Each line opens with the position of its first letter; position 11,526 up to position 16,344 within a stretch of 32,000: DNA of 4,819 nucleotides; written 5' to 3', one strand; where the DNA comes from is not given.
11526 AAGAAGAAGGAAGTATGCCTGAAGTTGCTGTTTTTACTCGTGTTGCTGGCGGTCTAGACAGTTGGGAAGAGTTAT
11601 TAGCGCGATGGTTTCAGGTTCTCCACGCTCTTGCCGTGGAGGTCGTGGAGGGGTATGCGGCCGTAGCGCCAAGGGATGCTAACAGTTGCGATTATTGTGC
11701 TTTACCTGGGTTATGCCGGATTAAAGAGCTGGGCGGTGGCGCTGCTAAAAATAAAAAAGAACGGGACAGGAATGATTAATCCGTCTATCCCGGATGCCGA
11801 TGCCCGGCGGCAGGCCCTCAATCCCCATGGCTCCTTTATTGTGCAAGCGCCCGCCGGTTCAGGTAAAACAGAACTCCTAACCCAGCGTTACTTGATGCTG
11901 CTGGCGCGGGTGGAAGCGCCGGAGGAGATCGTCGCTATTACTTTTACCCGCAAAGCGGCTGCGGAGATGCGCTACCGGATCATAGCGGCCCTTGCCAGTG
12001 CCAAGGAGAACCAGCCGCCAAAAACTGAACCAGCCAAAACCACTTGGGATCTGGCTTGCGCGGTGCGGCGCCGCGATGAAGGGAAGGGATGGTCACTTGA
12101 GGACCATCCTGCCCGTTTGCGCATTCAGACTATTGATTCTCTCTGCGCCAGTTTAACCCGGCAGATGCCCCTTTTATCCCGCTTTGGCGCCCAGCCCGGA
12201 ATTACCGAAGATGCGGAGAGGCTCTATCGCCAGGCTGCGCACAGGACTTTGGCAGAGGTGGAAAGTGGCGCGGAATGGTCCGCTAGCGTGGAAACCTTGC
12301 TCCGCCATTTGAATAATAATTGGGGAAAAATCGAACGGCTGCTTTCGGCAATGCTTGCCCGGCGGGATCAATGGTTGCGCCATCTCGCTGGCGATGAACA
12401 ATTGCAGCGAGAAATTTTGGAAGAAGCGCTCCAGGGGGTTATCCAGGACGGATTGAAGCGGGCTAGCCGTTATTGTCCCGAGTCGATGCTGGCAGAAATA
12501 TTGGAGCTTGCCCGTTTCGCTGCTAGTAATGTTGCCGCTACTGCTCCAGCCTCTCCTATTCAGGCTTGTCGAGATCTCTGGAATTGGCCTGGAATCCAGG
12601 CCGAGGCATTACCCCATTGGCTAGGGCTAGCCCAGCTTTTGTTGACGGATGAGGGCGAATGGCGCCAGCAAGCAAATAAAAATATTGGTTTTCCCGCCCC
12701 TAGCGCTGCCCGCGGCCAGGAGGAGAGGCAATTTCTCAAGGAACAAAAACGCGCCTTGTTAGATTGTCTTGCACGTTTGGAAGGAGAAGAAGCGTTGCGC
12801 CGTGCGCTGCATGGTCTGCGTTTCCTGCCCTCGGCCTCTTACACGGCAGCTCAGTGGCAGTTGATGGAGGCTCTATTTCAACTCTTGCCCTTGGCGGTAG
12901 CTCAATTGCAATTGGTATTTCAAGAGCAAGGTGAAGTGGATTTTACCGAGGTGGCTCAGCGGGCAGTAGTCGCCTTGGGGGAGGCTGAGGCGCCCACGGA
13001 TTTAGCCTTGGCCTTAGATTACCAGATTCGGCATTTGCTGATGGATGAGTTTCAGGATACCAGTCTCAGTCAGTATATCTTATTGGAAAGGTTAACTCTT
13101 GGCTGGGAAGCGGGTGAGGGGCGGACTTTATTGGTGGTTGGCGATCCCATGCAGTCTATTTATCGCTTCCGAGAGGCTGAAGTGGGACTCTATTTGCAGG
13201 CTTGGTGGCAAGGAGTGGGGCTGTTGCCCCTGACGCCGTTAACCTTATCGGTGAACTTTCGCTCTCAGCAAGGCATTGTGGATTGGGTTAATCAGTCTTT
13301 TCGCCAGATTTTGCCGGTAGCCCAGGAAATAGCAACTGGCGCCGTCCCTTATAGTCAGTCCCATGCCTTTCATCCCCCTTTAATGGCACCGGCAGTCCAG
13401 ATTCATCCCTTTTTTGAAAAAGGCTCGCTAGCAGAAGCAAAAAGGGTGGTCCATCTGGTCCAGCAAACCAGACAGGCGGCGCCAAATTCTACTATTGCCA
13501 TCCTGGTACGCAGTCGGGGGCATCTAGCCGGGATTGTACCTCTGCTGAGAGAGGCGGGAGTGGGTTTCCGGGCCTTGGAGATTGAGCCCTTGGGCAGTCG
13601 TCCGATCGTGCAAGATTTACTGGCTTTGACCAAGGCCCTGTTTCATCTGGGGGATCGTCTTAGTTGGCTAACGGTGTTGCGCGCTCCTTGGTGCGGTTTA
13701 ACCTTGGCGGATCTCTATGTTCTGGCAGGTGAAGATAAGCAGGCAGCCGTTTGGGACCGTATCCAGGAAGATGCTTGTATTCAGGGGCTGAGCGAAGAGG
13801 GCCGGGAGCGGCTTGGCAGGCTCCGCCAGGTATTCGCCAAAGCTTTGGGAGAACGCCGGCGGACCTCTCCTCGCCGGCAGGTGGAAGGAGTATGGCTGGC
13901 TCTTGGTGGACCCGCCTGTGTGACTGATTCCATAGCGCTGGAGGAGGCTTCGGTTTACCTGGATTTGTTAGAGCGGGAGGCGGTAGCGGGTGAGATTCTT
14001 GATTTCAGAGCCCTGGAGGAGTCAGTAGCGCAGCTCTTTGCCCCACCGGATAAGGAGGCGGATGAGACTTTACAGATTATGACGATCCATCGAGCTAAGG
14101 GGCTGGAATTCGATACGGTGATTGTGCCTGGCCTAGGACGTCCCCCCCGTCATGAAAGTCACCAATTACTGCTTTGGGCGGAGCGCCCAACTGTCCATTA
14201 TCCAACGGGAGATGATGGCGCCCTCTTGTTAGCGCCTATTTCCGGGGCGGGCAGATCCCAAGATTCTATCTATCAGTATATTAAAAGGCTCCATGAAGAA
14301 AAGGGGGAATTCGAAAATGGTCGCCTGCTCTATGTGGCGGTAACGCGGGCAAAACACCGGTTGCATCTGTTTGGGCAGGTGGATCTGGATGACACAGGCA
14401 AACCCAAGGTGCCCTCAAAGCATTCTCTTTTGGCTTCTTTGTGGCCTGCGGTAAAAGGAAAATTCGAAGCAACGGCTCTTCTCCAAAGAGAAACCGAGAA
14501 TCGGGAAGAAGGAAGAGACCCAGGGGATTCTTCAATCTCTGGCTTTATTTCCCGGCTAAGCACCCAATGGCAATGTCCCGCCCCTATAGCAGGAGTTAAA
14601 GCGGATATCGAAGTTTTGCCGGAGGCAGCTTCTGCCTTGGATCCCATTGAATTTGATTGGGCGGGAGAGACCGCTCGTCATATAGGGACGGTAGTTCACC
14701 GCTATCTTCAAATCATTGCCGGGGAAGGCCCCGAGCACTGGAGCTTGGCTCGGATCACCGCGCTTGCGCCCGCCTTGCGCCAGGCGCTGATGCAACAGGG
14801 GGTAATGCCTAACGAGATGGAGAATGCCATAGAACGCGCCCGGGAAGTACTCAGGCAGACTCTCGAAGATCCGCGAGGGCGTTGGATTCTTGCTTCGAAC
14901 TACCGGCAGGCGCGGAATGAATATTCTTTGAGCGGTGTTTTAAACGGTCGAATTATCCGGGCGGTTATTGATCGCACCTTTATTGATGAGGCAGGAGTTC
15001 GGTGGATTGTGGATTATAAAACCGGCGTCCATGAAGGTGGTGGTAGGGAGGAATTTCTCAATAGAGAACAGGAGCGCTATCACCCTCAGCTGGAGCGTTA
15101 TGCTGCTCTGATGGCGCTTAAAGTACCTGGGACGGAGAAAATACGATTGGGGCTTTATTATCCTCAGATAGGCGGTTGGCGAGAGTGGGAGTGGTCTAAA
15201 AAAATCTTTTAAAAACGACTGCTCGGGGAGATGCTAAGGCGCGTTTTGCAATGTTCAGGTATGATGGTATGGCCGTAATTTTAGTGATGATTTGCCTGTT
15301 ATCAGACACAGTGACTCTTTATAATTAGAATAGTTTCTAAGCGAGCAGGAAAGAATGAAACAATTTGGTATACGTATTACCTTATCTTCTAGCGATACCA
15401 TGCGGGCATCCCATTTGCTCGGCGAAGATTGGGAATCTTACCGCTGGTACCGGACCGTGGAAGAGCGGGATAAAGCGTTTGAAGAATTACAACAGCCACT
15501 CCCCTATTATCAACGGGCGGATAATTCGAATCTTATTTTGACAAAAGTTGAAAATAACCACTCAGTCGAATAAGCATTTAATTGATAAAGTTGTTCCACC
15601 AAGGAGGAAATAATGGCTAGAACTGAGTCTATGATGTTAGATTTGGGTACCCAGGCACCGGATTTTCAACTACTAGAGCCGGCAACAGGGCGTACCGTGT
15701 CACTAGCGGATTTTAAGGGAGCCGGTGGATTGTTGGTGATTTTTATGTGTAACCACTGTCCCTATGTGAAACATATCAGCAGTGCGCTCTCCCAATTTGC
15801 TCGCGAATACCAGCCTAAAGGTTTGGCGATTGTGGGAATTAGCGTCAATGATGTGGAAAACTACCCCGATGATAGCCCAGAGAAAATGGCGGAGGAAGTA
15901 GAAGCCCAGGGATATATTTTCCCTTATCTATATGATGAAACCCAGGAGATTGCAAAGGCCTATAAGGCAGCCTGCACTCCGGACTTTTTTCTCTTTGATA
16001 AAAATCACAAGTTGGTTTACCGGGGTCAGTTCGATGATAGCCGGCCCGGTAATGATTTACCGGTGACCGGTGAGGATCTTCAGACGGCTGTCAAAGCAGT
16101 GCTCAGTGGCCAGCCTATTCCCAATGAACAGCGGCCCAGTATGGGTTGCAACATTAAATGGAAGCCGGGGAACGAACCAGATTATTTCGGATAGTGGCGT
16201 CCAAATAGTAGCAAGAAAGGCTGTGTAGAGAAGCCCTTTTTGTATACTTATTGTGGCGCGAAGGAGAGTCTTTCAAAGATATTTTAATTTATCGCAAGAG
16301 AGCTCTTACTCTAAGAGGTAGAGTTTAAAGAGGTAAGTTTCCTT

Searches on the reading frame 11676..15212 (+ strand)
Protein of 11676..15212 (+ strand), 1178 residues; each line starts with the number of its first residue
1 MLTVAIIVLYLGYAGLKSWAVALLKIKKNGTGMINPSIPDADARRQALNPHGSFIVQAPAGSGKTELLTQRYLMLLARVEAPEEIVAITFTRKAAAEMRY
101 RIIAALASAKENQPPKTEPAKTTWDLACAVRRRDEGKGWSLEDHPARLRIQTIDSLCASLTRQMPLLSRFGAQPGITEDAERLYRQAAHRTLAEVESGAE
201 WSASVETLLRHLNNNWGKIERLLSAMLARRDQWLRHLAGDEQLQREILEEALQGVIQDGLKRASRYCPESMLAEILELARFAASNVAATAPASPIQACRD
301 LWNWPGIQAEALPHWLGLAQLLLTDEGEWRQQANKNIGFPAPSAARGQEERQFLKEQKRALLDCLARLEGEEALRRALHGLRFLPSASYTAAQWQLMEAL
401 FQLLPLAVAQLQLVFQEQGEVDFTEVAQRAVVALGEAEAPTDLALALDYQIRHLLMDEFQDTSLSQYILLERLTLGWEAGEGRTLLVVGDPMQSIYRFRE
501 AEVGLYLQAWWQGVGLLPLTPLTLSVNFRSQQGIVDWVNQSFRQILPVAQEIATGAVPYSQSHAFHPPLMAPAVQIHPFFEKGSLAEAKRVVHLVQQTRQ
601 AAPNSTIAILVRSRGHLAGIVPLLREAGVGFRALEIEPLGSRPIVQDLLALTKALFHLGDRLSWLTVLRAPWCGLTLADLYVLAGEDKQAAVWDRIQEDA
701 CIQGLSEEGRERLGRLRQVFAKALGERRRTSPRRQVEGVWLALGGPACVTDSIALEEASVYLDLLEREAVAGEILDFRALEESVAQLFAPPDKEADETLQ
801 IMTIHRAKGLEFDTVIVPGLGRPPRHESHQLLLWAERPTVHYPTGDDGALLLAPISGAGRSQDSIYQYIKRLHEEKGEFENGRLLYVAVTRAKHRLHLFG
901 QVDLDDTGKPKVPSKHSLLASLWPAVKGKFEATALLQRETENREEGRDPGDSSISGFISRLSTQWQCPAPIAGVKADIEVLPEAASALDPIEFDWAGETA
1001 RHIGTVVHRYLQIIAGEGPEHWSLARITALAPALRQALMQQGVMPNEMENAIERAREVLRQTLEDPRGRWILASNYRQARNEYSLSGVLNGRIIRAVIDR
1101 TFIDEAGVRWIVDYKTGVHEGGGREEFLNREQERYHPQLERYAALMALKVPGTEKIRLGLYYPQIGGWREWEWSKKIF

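Call 68: search_protein_families(library=pfam, proteins=[window:11676-15212:+], max_evalue=0.0001)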
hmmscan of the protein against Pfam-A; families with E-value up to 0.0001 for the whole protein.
window:11676-15212:+ (1178 aa): 5 families
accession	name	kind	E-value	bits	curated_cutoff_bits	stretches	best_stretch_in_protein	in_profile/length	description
PF00580.27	UvrD-helicase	-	7.8e-39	134.4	23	1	45-508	6-265/271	UvrD/REP helicase N-terminal domain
PF13361.12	UvrD_C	-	5e-23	82.5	25.6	2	795-898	283-345/350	UvrD-like helicase C-terminal domain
PF13245.12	AAA_19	-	3.4e-13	50.3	25.1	1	50-103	10-62/134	AAA domain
PF13538.12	UvrD_C_2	-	1.9e-11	44.1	27.4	1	801-832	4-38/52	UvrD-like helicase C-terminal domain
PF12705.13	PDDEXK_1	-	9.6e-10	39.2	22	1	1000-1162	33-186/247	PD-(D/E)XK nuclease superfamily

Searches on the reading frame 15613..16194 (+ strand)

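Call 68: search_protein_families(library=pfam, proteins=[window:15613-16194:+], max_evalue=0.0001)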
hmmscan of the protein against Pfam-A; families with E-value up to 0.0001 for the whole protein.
window:15613-16194:+ (193 aa): 3 families
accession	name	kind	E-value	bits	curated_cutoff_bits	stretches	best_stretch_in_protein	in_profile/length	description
PF00578.27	AhpC-TSA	-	2.5e-24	86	26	1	12-136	2-123/124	AhpC/TSA family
PF08534.16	Redoxin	-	3.5e-21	76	26.6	1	12-148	3-140/148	Redoxin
PF13905.12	Thioredoxin_8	-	2.1e-07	31.6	27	1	40-133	4-93/94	Thioredoxin-like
